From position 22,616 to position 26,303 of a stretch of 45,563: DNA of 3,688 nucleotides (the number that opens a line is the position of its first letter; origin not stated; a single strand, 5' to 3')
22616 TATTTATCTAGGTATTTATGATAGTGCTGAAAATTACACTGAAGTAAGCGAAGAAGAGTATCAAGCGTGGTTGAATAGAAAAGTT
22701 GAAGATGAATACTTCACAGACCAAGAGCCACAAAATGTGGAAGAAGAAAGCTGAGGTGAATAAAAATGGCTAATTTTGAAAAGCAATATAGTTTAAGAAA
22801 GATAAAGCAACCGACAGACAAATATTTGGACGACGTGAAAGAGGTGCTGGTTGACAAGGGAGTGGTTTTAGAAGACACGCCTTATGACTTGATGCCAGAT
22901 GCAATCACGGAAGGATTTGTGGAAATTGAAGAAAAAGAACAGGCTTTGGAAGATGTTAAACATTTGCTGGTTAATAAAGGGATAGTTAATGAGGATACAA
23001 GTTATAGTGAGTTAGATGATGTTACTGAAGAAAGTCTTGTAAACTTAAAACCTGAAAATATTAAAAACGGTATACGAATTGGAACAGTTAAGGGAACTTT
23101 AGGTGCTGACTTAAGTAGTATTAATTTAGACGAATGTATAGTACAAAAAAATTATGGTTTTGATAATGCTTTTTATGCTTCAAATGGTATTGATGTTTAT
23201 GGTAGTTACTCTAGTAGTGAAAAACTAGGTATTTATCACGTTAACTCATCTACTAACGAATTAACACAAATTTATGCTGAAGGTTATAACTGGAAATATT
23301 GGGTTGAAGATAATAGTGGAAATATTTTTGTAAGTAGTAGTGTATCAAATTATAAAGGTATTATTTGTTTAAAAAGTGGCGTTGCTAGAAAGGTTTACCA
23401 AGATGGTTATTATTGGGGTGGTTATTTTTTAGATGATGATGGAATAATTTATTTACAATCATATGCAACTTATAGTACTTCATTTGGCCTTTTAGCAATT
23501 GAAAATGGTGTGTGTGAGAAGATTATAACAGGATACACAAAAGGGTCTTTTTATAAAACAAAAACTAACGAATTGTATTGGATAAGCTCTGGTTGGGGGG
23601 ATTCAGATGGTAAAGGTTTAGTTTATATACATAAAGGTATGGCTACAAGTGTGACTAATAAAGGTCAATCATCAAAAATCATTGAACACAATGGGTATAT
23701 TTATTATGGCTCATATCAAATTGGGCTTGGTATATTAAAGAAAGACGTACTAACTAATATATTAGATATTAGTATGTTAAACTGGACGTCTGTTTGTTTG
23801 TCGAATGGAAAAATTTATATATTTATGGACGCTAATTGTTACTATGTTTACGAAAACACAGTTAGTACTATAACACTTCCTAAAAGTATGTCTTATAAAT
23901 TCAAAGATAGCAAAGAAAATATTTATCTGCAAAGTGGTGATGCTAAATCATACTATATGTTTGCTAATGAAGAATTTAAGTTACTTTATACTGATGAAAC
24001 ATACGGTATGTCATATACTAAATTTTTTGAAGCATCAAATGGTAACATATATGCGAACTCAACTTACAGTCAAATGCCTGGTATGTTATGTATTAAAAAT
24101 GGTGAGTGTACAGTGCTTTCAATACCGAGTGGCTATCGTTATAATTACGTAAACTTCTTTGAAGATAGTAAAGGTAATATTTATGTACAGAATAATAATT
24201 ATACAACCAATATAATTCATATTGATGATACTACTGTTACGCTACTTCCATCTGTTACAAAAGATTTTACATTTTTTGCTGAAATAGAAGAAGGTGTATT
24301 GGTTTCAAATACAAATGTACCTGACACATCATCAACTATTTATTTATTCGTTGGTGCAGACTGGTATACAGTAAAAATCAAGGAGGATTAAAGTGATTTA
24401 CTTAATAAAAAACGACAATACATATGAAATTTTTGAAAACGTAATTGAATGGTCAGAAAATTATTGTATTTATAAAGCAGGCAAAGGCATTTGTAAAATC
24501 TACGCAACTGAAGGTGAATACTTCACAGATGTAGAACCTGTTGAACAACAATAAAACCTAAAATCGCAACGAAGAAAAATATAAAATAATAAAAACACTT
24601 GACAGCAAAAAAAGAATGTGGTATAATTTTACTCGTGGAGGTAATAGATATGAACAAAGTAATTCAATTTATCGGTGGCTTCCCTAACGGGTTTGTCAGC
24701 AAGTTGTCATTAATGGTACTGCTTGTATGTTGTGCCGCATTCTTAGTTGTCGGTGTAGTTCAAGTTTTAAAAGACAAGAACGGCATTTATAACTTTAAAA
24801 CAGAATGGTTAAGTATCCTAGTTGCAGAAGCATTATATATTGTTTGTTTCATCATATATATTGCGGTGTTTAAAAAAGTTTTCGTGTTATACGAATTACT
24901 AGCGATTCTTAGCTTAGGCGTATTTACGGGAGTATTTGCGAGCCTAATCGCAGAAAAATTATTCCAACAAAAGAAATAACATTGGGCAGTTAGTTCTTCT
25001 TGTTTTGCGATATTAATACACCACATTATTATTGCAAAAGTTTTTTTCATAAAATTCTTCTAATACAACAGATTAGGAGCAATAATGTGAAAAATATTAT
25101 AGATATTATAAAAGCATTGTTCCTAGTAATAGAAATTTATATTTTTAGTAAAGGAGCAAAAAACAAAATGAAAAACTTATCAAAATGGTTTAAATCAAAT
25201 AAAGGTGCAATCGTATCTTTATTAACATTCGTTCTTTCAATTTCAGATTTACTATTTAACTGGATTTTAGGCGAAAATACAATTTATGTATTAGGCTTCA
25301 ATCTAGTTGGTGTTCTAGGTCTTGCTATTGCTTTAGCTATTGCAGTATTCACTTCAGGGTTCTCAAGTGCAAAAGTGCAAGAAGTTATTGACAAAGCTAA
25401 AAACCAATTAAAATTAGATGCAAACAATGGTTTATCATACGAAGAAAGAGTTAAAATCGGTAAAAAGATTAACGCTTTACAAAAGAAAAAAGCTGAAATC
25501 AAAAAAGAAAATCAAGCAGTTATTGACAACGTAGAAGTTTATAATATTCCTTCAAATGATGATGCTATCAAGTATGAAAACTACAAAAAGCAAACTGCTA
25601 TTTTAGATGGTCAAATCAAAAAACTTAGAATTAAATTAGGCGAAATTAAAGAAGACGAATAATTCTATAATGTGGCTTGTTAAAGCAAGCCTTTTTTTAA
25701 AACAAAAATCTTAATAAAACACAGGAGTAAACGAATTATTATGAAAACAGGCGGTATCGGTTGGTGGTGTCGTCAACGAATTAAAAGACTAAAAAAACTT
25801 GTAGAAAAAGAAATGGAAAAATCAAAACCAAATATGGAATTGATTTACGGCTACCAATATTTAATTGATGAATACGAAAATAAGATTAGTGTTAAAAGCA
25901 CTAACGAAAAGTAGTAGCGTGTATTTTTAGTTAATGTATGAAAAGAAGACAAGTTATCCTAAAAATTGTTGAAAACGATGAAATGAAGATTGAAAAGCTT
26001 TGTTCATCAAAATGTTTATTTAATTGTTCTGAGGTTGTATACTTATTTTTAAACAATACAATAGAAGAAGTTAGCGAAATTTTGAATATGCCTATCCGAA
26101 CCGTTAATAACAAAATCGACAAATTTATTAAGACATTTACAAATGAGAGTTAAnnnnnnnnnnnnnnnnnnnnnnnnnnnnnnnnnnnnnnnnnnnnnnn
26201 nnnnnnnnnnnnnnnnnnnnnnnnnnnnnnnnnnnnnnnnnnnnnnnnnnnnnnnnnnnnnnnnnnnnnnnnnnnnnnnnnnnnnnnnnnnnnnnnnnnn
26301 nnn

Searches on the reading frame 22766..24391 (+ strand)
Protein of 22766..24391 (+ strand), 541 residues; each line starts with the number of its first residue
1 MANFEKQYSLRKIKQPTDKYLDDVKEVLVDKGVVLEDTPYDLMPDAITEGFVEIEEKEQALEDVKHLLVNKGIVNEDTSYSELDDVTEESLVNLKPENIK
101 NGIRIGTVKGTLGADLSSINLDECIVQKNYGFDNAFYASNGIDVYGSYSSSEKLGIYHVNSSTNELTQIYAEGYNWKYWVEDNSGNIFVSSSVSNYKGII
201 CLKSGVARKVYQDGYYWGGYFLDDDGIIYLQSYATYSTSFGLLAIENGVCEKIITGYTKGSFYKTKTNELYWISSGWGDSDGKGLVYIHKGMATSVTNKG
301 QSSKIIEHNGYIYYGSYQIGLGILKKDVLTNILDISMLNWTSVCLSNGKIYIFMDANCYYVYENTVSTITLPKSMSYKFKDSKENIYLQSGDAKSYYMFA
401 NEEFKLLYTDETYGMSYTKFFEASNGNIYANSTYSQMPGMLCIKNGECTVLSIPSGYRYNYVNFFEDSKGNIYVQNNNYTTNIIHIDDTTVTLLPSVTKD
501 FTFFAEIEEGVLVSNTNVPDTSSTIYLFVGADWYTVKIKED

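Call 4: search_protein_families(library=pfam, proteins=[window:22766-24391:+], max_evalue=1)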
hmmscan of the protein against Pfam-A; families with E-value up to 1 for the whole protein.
window:22766-24391:+ (541 aa): 2 families
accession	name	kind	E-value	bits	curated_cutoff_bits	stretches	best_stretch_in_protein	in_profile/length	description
PF23635.1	Beta-prop_AT5G49610-like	-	0.014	15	27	1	333-406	101-172/274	F-box protein AT5G49610-like, beta-propeller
PF07494.17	Reg_prop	-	0.86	10.5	20.4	0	461-478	6-24/24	Two component regulator propeller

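Call 5: search_protein_families(library=phrogs, proteins=[window:22766-24391:+], max_evalue=0.1)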
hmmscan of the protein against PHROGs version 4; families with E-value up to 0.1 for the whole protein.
window:22766-24391:+ (541 aa): 0 families

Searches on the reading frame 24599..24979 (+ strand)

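Call 4: search_protein_families(library=pfam, proteins=[window:24599-24979:+], max_evalue=1)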
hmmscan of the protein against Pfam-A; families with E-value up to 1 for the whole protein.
window:24599-24979:+ (126 aa): 0 families

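Call 5: search_protein_families(library=phrogs, proteins=[window:24599-24979:+], max_evalue=0.1)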
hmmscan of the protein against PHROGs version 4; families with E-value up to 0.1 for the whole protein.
window:24599-24979:+ (126 aa): 1 family
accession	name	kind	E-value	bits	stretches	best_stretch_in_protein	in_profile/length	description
phrog_18218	-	unknown function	2.8e-05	25.4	1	32-107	6-80/108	-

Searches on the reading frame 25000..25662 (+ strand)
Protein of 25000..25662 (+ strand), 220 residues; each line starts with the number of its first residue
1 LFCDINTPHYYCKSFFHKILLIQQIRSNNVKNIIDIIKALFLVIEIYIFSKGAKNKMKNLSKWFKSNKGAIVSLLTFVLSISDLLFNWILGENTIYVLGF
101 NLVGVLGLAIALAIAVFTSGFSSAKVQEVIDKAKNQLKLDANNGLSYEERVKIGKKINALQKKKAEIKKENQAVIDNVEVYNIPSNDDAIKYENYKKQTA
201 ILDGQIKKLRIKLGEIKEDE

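Call 4: search_protein_families(library=pfam, proteins=[window:25000-25662:+], max_evalue=1)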
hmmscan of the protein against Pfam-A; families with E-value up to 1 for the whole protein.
window:25000-25662:+ (220 aa): 4 families
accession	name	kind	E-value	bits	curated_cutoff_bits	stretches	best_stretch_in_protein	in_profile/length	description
PF15108.11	TMEM37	-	0.19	12.1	31.7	1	37-126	95-177/182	Voltage-dependent calcium channel gamma-like subunit protein family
PF00335.26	Tetraspanin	-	0.21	11.7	32.1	1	36-162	7-139/225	Tetraspanin family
PF12911.12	OppC_N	-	0.22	11.8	23.9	0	64-79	10-25/53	N-terminal TM domain of oligopeptide transport permease C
PF17035.10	BET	-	0.72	10.4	24.5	0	145-164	2-21/64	Bromodomain extra-terminal - transcription regulation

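Call 5: search_protein_families(library=phrogs, proteins=[window:25000-25662:+], max_evalue=0.1)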
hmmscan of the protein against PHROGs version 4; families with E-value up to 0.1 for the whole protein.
window:25000-25662:+ (220 aa): 4 families
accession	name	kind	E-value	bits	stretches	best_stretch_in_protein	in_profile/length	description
phrog_6631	-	unknown function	0.0091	16.5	1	116-217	16-114/251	-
phrog_8821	-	lysis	0.025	15.7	1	105-179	11-82/130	Rz-like spanin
phrog_7404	-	unknown function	0.04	15.3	1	145-197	11-64/114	-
phrog_20297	-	unknown function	0.065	14.3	1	72-163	33-123/180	-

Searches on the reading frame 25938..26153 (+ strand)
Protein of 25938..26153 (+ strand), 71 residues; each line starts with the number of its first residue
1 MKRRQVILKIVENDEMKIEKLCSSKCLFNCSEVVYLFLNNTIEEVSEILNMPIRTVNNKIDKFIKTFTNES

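Call 4: search_protein_families(library=pfam, proteins=[window:25938-26153:+], max_evalue=1)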
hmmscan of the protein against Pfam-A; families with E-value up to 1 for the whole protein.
window:25938-26153:+ (71 aa): 8 families
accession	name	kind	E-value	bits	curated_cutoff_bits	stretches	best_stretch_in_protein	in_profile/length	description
PF06521.16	PAR1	-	0.0016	18.5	25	1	18-44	81-107/156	PAR1 protein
PF08281.18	Sigma70_r4_2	-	0.018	15.1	25.7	1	41-60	28-47/54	Sigma-70, region 4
PF22315.2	PF0095-like_C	-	0.16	12.7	27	1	41-62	1-22/43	PF0095-like, C-terminal domain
PF12728.13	HTH_17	-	0.17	12.6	27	1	41-61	3-23/51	Helix-turn-helix domain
PF13384.12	HTH_23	-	0.17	12.2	24.6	1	33-58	10-36/50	Homeodomain-like domain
PF13542.12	HTH_Tnp_ISL3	-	0.19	11.7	27.4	1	33-62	20-49/51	Helix-turn-helix domain of transposase family ISL3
PF02954.25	HTH_8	-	0.2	11.9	22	1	41-63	20-42/42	Bacterial regulatory protein, Fis family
PF00376.29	MerR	-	0.33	11.3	28.2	1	41-56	1-16/38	MerR family regulatory protein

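Call 5: search_protein_families(library=phrogs, proteins=[window:25938-26153:+], max_evalue=0.1)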
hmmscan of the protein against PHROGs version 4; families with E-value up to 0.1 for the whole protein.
window:25938-26153:+ (71 aa): 2 families
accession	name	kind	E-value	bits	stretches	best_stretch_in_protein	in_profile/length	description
phrog_1740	-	transcription regulation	0.00096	18.7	1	21-68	164-213/567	RNA polymerase sigma factor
phrog_36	-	transcription regulation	0.042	14.4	0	38-67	154-183/220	transcriptional regulator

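Call 58: search_protein_families(library=ncbifam, proteins=[window:25938-26150:+], max_evalue=0.5)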
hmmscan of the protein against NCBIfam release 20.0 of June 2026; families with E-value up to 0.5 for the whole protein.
window:25938-26150:+ (71 aa): 4 families
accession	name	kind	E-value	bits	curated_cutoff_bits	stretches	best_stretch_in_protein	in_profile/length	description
NF009174.0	PRK12522.1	equivalog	0.0013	18.7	217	1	27-65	123-161/175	RNA polymerase sigma factor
NF009195.0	PRK12543.1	subfamily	0.006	16.1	197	1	33-68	138-175/192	RNA polymerase sigma factor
NF007223.0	PRK09641.1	equivalog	0.022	14.6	209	1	38-61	150-174/187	RNA polymerase sigma factor SigW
TIGR02948.1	SigW_bacill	equivalog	0.037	14.1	243.1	1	33-62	145-175/187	RNA polymerase sigma factor SigW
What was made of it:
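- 25938..26153 (+): h: 71-aa HTH protein resembling sigma-70 region 4; candidate regulator of the module. Sub-threshold hits to Sigma70_r4_2, other HTH families and SigW-type models (calls 4, 58).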

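Call 61: search_protein_families(library=padloc, proteins=[window:25938-26150:+], max_evalue=0.1)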
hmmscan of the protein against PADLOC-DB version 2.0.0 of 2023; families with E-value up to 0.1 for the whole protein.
window:25938-26150:+ (71 aa): 0 families
